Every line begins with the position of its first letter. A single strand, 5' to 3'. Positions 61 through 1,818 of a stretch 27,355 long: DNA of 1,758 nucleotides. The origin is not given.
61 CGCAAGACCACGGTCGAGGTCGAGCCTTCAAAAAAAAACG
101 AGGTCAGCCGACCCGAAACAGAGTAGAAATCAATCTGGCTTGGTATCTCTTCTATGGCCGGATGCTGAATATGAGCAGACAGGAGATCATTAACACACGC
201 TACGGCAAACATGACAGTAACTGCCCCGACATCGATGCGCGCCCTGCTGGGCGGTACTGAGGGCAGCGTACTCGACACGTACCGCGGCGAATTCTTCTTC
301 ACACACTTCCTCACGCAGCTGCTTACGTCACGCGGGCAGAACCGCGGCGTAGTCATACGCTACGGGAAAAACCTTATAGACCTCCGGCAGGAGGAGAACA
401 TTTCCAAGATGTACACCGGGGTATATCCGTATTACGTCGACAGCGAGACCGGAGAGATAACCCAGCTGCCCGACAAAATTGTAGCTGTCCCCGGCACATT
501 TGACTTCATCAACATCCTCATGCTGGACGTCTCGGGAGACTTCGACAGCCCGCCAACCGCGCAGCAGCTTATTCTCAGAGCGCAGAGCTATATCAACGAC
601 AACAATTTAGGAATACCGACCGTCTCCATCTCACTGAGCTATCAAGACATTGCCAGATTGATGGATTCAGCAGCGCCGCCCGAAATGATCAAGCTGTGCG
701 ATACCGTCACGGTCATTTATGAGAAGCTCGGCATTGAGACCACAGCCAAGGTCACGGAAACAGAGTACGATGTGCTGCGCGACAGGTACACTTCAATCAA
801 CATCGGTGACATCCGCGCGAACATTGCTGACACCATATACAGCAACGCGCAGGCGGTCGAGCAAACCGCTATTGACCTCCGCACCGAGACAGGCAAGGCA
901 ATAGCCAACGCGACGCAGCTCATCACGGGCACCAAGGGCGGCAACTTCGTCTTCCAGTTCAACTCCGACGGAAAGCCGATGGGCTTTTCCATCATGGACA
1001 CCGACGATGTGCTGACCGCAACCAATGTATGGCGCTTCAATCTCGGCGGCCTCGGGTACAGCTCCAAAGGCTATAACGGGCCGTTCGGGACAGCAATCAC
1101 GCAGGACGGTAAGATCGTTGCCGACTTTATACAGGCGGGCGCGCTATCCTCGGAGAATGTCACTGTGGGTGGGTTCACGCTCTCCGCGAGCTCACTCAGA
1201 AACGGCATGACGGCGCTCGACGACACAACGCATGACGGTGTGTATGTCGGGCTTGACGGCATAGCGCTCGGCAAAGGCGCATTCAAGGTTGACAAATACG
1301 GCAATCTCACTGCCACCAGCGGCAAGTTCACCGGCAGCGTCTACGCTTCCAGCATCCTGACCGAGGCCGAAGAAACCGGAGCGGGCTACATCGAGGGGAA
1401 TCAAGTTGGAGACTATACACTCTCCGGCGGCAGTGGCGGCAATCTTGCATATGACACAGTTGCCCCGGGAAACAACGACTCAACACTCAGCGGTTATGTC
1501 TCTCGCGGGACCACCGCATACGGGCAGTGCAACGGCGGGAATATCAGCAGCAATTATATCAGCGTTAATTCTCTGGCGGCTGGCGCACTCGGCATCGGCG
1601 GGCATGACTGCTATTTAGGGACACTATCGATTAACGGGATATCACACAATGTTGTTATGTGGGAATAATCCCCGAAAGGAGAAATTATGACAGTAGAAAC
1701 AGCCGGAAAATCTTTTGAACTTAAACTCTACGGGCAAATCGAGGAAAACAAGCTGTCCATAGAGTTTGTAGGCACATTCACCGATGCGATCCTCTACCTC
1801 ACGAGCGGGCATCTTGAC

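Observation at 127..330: Tail-module junction: tape measure, distal tail protein and the N-terminus of Tal are absent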

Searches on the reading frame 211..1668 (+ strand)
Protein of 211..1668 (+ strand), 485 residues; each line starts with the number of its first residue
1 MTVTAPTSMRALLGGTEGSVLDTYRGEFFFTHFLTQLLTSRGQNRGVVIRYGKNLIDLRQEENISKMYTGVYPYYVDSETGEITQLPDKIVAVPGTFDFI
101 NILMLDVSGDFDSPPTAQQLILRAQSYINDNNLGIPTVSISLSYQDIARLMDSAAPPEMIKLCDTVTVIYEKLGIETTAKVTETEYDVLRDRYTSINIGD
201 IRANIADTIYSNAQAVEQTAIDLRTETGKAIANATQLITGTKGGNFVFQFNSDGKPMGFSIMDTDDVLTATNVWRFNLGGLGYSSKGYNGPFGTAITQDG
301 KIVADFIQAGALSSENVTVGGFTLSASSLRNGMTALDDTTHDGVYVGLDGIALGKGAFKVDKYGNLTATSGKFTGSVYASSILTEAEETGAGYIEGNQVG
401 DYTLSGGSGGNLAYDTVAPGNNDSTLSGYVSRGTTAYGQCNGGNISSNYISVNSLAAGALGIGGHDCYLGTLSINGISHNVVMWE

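Call 8: search_protein_families(library=pfam, proteins=[window:211-1668:+], max_evalue=0.01)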
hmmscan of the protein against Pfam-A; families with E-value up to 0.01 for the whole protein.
window:211-1668:+ (485 aa): 1 family
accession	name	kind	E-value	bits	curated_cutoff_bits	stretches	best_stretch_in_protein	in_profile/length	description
PF06605.17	Prophage_tail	-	3e-14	53.7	31.3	1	20-209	63-247/250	Prophage endopeptidase tail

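Call 10: find_encoding_contigs(protein=window:211-1668:+, flank=10000, max_places=10)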
Protein window:211-1668:+ (485 aa): 3 contigs read that carry it; 3 places shown.
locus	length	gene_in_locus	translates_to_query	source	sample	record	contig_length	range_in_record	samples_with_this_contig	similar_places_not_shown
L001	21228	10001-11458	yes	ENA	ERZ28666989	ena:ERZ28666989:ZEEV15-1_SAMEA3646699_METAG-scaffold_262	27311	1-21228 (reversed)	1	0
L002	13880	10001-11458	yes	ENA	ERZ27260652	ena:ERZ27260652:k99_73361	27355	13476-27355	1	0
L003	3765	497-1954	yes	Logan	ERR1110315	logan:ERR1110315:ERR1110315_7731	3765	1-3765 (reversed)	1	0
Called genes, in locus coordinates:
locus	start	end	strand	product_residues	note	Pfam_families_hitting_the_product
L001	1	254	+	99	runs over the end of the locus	-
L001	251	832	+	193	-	-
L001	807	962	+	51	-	-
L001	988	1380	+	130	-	-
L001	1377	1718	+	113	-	-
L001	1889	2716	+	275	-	-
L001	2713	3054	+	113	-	-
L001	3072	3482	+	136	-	-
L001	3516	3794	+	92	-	-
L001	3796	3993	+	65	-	PF01844:HNH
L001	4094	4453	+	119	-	PF05119:Terminase_4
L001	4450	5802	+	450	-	PF03354:TerL_ATPase, PF20441:TerL_nuclease (weak)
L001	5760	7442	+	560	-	PF05065:Phage_capsid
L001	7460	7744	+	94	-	-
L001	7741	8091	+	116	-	-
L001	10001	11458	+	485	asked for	PF06605:Prophage_tail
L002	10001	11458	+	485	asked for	PF06605:Prophage_tail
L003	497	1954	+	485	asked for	PF06605:Prophage_tail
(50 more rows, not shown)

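Call 11: search_dna_similar(query=window:211-1668:+, collection=phages, mode=protein, max_rows=20)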
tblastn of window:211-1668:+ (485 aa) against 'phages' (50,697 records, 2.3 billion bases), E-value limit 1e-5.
Records with a match: 157; places in all: 158; records where one place covers at least 80% of the query: 0.
Best place of each record, by identity: <60% 157.
By first word of the organism name: Streptococcus 42; Clostridium 27; Enterococcus 18; Bacteriophage 17; Lactobacillus 13; Bacillus 6; Listeria 5; Ruminococcus 4; phage 3; Latilactobacillus 3; and 13 more.
By host as written in the record: - 28; Clostridium perfringens 13; Clostridium difficile 7; Lactobacillus delbrueckii 6; Ruminococcus sp. 4; Enterococcus faecium 4; Enterococcus faecalis ATCC 700802 / V583 4; Streptococcus pyogenes MGAS315 4; and 73 more.
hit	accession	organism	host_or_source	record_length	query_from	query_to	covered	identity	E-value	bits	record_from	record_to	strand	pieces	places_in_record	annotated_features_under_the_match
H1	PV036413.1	Acutalibacteraceae phage NatCom_991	Acutalibacteraceae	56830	1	320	66%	41.1%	4e-60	219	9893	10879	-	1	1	minor head protein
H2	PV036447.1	Anaeroplasmataceae phage NatCom_34063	Anaeroplasmataceae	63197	3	320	66%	40.4%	1e-59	218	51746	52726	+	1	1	minor head protein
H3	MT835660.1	Bacteriophage sp.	human fecal samples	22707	8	329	66%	39.6%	6e-53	198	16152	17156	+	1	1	record has no annotation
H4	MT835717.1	Bacteriophage sp.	human fecal samples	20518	1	342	71%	37.1%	1e-48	185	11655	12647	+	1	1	record has no annotation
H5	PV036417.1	Ruminococcus phage NatCom_3870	Ruminococcus sp.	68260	1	320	66%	39.2%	2e-59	217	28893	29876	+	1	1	minor head protein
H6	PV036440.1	Ruminococcus phage NatCom_28775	Ruminococcus sp.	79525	1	320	66%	39.2%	2e-59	217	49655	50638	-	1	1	minor head protein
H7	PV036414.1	Ruminococcus phage NatCom_2329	Ruminococcus sp.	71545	1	320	66%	39.2%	2e-59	217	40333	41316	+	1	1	minor head protein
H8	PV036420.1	phage NatCom_9287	human feces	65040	1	320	66%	38.8%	4e-53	198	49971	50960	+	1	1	minor head protein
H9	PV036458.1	Oscillospirales phage IMGVR 15609780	Oscillospirales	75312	1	320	66%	38.7%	2e-51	194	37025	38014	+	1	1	minor head protein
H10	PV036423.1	phage NatCom_17901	human feces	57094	1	326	67%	37.9%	1e-53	200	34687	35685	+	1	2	minor head protein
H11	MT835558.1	Bacteriophage sp.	human fecal samples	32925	1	316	65%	38.9%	3e-51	193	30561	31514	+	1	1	record has no annotation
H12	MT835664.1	Bacteriophage sp.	human fecal samples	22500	3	312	64%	39.3%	3e-57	211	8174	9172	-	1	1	record has no annotation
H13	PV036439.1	Ruminococcus phage NatCom_28274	Ruminococcus sp.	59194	1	320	66%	36.9%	5e-56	207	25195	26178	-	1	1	minor head protein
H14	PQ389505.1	Enterococcus phage vB_EfKM29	Enterococcus faecium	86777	6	361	73%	31.9%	2e-38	155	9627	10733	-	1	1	tail spike protein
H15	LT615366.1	Enterococcus phage VPE25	-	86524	6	361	73%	31.6%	7e-38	154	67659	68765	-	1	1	Phage endopeptidase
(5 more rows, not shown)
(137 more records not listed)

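Call 12: get_annotated_region(hit=H1, flank=9000)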
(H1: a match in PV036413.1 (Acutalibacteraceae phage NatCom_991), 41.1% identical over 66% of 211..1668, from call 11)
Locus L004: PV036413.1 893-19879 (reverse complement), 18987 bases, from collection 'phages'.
description: Acutalibacteraceae phage NatCom_991, complete genome.
organism: Acutalibacteraceae phage NatCom_991 (NCBI taxid 3403512)
taxonomy: Viruses; Duplodnaviria; Heunggongvirae; Uroviricota; Caudoviricetes; Ca. Heliusvirales
host: Acutalibacteraceae; source: human feces; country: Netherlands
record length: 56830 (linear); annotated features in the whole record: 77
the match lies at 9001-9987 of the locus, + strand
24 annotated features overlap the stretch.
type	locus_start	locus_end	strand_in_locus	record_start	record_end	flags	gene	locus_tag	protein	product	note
CDS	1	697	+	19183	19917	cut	-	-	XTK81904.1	hypothetical protein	-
CDS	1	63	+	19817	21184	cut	-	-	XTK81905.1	portal protein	-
CDS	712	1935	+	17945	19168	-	-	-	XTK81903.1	major head protein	-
CDS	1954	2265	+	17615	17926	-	-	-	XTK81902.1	head-tail adaptor Ad1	-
CDS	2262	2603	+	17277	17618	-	-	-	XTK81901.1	hypothetical protein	-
CDS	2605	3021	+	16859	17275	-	-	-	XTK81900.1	hypothetical protein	-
CDS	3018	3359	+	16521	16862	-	-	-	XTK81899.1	tail terminator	-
CDS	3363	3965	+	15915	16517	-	-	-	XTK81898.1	hypothetical protein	-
CDS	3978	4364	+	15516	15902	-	-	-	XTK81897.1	tail protein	-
CDS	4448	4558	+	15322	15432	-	-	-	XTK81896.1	hypothetical protein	-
CDS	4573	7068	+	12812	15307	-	-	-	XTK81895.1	tail length tape measure protein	-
CDS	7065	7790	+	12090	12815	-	-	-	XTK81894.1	distal tail protein Dit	-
CDS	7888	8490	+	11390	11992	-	-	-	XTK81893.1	hypothetical protein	-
CDS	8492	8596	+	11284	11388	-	-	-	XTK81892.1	hypothetical protein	-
CDS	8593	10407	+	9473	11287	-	-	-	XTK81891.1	minor head protein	-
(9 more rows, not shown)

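Call 13: get_annotated_region(hit=H5, flank=9000)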
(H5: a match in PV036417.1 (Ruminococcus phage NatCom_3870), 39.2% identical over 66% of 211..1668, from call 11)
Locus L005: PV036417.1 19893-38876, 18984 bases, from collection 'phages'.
description: Ruminococcus phage NatCom_3870, complete genome.
organism: Ruminococcus phage NatCom_3870 (NCBI taxid 3403541)
taxonomy: Viruses; Duplodnaviria; Heunggongvirae; Uroviricota; Caudoviricetes; Ca. Heliusvirales
host: Ruminococcus sp.; source: human feces; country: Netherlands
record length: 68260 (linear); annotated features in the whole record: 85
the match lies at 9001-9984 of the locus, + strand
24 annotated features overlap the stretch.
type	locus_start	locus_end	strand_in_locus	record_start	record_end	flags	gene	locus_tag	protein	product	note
CDS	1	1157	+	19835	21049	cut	-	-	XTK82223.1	hypothetical protein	-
CDS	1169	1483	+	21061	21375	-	-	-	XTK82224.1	head-tail adaptor Ad1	-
CDS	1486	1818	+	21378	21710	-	-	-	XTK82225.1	hypothetical protein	-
CDS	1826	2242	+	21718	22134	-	-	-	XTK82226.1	hypothetical protein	-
CDS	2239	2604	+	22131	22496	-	-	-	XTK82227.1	hypothetical protein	-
CDS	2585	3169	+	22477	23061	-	-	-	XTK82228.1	hypothetical protein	-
CDS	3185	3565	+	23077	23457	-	-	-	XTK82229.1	tail protein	-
CDS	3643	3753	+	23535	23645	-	-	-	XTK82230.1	hypothetical protein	-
CDS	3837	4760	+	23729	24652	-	-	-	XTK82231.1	hypothetical protein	-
CDS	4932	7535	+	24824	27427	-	-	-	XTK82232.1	tail length tape measure protein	-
CDS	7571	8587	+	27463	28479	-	-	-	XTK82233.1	hypothetical protein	-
CDS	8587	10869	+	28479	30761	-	-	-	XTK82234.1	minor head protein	-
CDS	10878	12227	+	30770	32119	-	-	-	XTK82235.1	tail protein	-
CDS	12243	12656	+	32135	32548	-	-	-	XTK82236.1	holin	-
CDS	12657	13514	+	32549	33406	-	-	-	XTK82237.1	endolysin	-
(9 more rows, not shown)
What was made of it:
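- Tried and rejected: Heliusvirales phages, whose Tal also starts 136-138 residues before the window's first residue (calls 11-13).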

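Call 14: find_homologous_proteins(query=window:211-1668:+, max_evalue=1e-20)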
Query window:211-1668:+ (485 aa): 2213 proteins with E <= 1e-20 among 8000 candidates; the best 120 are listed.
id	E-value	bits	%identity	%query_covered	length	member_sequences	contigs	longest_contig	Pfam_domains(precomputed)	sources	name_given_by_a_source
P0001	0.0e+0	1057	99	100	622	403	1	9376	PF06605.19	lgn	-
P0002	0.0e+0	1056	100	100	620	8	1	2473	PF06605.19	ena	-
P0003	0.0e+0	1054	99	100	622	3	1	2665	PF06605.19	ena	-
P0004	0.0e+0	1015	95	100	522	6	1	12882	PF06605.19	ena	-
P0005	4.6e-298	1007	94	100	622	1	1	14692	PF06605.19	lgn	-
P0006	5.3e-298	1007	94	100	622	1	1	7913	PF06605.19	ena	-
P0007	7.5e-297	1003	94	100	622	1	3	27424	PF06605.19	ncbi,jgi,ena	jgi:phage minor structural protein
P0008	1.0e-296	1002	94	100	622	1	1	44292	PF06605.19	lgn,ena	-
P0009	8.0e-296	999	93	100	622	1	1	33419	PF06605.19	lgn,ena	-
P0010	2.5e-288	975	91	100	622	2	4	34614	PF06605.19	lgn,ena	-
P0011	1.0e-287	973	90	100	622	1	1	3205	PF06605.19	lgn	-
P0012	1.2e-287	973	90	100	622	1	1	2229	PF06605.19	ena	-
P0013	1.2e-287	973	90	100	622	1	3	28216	PF06605.19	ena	-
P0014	5.2e-287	970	90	100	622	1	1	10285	PF06605.19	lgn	-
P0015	1.1e-204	699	99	67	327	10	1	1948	PF06605.19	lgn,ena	-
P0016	2.8e-144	500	52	100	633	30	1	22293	PF06605.19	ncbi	-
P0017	4.5e-100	354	53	66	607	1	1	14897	PF06605.19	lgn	-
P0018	9.0e-100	353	52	66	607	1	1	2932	PF06605.19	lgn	-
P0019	1.1e-99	353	50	72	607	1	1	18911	PF06605.19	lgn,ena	-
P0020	1.1e-99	353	50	72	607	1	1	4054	PF06605.19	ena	-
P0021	1.3e-99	353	52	66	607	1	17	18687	PF06605.19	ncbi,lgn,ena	-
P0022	1.3e-99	353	52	66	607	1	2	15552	PF06605.19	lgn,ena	-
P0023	1.7e-99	352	52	66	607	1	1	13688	PF06605.19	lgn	-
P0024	3.8e-99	351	50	72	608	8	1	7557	PF06605.19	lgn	-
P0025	4.7e-99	351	50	72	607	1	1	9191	PF06605.19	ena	-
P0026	5.0e-99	351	52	66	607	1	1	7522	PF06605.19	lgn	-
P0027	5.0e-99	351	52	66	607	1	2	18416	PF06605.19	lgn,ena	-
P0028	5.0e-99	351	52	66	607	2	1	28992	PF06605.19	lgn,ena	-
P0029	5.0e-99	351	52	66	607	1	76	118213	PF06605.19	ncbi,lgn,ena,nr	nr:MAG TPA: tail protein [Caudoviricetes sp.]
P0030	5.0e-99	351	52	66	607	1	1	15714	PF06605.19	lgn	-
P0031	5.0e-99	351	52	66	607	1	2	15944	PF06605.19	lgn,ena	-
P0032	5.0e-99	351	52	66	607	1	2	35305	PF06605.19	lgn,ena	-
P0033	5.0e-99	351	52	66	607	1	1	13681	PF06605.19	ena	-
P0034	5.0e-99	351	52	66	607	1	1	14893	PF06605.19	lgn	-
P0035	5.0e-99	351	52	66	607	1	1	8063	PF06605.19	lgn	-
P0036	5.0e-99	351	52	66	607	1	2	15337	PF06605.19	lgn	-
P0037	5.0e-99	351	52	66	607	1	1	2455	PF06605.19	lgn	-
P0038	5.0e-99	351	52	66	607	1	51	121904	PF06605.19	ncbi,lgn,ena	-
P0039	5.0e-99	351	52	66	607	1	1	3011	PF06605.19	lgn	-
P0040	5.0e-99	351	52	66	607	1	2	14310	PF06605.19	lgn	-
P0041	5.0e-99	351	52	66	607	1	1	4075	PF06605.19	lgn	-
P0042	5.2e-99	351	52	66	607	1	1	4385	PF06605.19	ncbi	-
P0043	5.2e-99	351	50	72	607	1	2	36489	PF06605.19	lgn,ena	-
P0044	5.2e-99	351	50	72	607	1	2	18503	PF06605.19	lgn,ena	-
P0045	5.2e-99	351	50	72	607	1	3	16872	PF06605.19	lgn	-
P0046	5.3e-99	351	50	72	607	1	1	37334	PF06605.19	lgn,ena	-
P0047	5.4e-99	351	50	72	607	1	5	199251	PF06605.19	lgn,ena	-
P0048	5.7e-99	350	50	72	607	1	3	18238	PF06605.19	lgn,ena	-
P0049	6.9e-99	350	52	66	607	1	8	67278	PF06605.19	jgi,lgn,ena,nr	jgi:phage minor structural protein|nr:MAG TPA: tail protein [Caudoviricetes sp.]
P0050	7.1e-99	350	50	72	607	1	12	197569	PF06605.19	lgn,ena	-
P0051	7.1e-99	350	50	72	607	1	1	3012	PF06605.19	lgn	-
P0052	7.3e-99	350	50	72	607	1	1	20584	PF06605.19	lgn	-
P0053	7.5e-99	350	52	66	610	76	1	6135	PF06605.19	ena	-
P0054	7.8e-99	350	50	72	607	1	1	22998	PF06605.19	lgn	-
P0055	9.3e-99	350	52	66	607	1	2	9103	PF06605.19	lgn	-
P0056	1.2e-98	349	52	66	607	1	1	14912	PF06605.19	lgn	-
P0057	1.2e-98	349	52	66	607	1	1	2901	PF06605.19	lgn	-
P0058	1.2e-98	349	52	66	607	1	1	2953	PF06605.19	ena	-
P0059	1.3e-98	349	52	66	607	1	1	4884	PF06605.19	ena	-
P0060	1.6e-98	349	52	66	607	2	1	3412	PF06605.19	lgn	-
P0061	1.6e-98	349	52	66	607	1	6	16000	PF06605.19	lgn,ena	-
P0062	1.7e-98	349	52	66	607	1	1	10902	PF06605.19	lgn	-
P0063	1.7e-98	349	50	72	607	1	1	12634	PF06605.19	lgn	-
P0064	1.7e-98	349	50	72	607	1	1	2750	PF06605.19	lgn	-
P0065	1.8e-98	349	52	66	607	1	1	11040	PF06605.19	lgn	-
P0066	3.9e-98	348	50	72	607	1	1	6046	PF06605.19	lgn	-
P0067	4.8e-98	347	52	66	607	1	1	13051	PF06605.19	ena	-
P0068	5.0e-98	347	52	66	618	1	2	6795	PF06605.19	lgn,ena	-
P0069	5.1e-98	347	52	66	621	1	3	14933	PF06605.19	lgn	-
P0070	5.4e-98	347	51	66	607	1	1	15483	PF06605.19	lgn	-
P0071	5.5e-98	347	52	66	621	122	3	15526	PF06605.19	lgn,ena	-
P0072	6.0e-98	347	52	66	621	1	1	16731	PF06605.19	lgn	-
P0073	6.9e-98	347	51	66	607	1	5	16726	PF06605.19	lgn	-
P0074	8.2e-98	347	52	66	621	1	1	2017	PF06605.19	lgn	-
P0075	8.4e-98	347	52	66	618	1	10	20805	PF06605.19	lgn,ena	-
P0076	8.5e-98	347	52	66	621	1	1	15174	PF06605.19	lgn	-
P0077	1.2e-97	346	52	66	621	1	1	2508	PF06605.19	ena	-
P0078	1.2e-97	346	52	66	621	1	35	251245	PF06605.19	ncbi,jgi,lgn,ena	-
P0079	1.2e-97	346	52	66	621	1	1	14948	PF06605.19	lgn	-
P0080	1.2e-97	346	52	66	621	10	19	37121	PF06605.19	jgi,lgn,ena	jgi:phage minor structural protein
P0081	1.2e-97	346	52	66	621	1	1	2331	PF06605.19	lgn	-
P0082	1.2e-97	346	52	66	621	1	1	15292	PF06605.19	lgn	-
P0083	1.2e-97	346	50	72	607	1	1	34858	PF06605.19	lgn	-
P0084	1.3e-97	346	52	66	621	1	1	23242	PF06605.19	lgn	-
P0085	1.4e-97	346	52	66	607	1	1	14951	PF06605.19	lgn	-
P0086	1.4e-97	346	52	66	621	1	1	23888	PF06605.19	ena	-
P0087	2.2e-97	345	52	66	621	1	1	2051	PF06605.19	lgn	-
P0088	2.2e-97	345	52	66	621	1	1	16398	PF06605.19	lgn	-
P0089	2.3e-97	345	52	66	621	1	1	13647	PF06605.19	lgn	-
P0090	2.3e-97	345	52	66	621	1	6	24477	PF06605.19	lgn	-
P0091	2.3e-97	345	52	66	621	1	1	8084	PF06605.19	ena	-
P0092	2.4e-97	345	52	66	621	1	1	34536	PF06605.19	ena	-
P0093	2.4e-97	345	51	66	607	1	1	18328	PF06605.19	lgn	-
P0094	2.5e-97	345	52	66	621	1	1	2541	PF06605.19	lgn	-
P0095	2.5e-97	345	52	66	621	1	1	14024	PF06605.19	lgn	-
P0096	2.5e-97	345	52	66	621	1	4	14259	PF06605.19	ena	-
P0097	2.5e-97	345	50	72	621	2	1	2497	PF06605.19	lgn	-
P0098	2.5e-97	345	52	66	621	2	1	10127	PF06605.19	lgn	-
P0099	2.7e-97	345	52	66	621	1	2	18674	PF06605.19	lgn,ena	-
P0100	3.0e-97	345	52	66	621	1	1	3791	PF06605.19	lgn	-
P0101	3.2e-97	345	52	66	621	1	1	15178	PF06605.19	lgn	-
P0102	3.2e-97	345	52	66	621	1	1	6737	PF06605.19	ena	-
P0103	3.2e-97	345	52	66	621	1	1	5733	PF06605.19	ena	-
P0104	3.2e-97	345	52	66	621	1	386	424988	PF06605.19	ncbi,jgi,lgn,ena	ncbi:MAG: phage tail spike protein [[Clostridium] leptum]|jgi:phage minor structural protein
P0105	3.2e-97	345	52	66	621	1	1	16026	PF06605.19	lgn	-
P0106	3.2e-97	345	52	66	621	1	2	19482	PF06605.19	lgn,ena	-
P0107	3.2e-97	345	52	66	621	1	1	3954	PF06605.19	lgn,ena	-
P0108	3.2e-97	345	52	66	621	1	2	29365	PF06605.19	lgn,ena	-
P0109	3.2e-97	345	52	66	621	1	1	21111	PF06605.19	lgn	-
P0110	3.2e-97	345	52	66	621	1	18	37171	PF06605.19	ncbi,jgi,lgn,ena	jgi:phage minor structural protein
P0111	3.2e-97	345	52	66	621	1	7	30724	PF06605.19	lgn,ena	-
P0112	3.2e-97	345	52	66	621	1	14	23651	PF06605.19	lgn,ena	-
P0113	3.2e-97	345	52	66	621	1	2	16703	PF06605.19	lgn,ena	-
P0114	3.2e-97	345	52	66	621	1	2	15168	PF06605.19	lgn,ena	-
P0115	3.2e-97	345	52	66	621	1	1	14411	PF06605.19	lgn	-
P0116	3.2e-97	345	52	66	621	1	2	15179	PF06605.19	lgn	-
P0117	3.2e-97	345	52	66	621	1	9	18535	PF06605.19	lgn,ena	-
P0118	3.3e-97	345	52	66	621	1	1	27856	PF06605.19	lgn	-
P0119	3.4e-97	345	52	66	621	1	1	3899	PF06605.19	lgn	-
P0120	3.5e-97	345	52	66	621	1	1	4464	PF06605.19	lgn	-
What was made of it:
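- Close relatives at 90-100% identity are 620-622 aa, and one cluster has 403 member sequences (call 14).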

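Call 15: find_encoding_contigs(protein=P0001, flank=10000, max_places=6)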
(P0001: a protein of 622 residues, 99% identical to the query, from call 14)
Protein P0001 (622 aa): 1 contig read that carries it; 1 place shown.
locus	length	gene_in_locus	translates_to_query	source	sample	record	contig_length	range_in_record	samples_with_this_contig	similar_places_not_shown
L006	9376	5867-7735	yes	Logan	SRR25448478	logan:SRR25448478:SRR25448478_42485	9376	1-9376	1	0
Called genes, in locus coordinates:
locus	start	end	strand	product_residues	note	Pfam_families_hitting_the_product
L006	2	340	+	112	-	?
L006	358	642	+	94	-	-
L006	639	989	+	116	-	-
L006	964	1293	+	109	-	-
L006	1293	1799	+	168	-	-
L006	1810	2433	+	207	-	-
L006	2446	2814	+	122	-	-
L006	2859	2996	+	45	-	-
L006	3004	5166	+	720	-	-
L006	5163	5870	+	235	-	PF05709:Sipho_tail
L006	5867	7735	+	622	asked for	PF06605:Prophage_tail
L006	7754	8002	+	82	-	-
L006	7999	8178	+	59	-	-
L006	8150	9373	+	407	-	-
